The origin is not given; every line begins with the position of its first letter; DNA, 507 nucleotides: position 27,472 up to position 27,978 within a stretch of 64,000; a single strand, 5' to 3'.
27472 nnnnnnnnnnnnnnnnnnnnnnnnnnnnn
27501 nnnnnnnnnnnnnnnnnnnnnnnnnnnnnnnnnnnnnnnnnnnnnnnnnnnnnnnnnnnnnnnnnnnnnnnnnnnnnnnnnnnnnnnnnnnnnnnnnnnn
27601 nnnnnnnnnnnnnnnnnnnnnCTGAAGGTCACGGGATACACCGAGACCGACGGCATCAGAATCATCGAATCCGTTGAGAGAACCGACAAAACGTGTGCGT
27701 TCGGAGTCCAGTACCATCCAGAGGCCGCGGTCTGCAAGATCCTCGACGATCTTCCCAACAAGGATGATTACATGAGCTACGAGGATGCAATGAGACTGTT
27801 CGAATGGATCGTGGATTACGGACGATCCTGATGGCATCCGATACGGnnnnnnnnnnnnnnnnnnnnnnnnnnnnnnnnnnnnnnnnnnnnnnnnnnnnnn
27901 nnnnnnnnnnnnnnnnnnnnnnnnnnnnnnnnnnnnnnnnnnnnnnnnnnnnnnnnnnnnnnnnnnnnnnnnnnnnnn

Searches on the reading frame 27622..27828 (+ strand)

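Call 6: search_protein_families(library=pfam, proteins=[window:27622-27828:+], max_evalue=0.1)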
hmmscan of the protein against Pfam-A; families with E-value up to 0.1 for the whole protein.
window:27622-27828:+ (69 aa): 2 families
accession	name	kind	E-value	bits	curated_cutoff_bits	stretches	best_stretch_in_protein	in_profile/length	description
PF00117.34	GATase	-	0.00036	20.7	22.8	1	1-36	142-174/190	Glutamine amidotransferase class-I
PF07722.19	Peptidase_C26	-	0.002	18.4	20.5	1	2-34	189-219/219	Peptidase C26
